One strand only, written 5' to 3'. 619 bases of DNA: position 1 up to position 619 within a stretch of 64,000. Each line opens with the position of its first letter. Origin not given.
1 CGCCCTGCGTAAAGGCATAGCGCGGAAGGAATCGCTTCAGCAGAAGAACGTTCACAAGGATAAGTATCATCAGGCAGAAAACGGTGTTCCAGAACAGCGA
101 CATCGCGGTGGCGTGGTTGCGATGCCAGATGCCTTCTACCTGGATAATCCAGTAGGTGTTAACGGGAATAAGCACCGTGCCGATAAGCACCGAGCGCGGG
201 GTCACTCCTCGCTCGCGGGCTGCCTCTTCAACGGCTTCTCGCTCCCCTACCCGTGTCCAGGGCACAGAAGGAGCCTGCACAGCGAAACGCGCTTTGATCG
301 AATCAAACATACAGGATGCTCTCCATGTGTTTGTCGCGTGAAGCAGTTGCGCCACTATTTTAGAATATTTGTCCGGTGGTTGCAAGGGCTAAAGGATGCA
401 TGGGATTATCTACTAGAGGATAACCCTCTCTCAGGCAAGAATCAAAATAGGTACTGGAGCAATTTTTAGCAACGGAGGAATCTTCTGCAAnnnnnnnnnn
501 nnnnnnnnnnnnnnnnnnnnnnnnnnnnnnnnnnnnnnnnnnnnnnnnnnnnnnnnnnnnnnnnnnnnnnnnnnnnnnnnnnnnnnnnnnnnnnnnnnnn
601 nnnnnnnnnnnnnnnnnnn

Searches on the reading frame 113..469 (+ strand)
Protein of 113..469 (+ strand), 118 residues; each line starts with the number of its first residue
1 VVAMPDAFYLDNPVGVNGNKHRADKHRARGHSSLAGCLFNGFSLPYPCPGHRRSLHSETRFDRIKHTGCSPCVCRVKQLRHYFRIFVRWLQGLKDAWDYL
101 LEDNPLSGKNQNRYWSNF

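Call 77: search_protein_families(library=pfam, alignment_id=A1, max_evalue=0.00001)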
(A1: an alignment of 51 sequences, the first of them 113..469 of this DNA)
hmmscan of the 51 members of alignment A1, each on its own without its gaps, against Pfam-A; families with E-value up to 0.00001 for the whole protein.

A. member 1, window:113-469:+ (118 aa): 0 families

B. families by the number of members that match (of 51 scanned): 77 families (the first 25 are shown)
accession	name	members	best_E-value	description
PF05685.18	Uma2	2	9e-33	Putative restriction endonuclease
PF01408.29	GFO_IDH_MocA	2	3e-29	Oxidoreductase family, NAD-binding Rossmann fold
PF22725.1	GFO_IDH_MocA_C3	2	5.5e-22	GFO/IDH/MocA C-terminal domain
PF13649.12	Methyltransf_25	2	1.6e-17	Methyltransferase domain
PF02894.22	GFO_IDH_MocA_C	2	4.6e-14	Oxidoreductase family, C-terminal alpha/beta domain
PF01293.25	PEPCK_ATP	1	1.4e-229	Phosphoenolpyruvate carboxykinase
PF00330.25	Aconitase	1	8.8e-187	Aconitase family (aconitate hydratase)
PF01019.26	G_glu_transpept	1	6.4e-150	Gamma-glutamyltranspeptidase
PF20581.3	DUF6785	1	2.9e-144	Family of unknown function (DUF6785)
PF00152.25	tRNA-synt_2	1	9.8e-123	tRNA synthetases class II (D, K and N)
PF06202.20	GDE_C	1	3.4e-120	Amylo-alpha-1,6-glucosidase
PF00118.29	Cpn60_TCP1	1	1.4e-83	TCP-1/cpn60 chaperonin family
PF17941.7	PP_kinase_C_1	1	7.1e-77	Polyphosphate kinase C-terminal domain 1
PF06325.19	PrmA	1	1.8e-76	Ribosomal protein L11 methyltransferase (PrmA)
PF12439.13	GDE_N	1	7.7e-76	Glycogen debranching enzyme N terminal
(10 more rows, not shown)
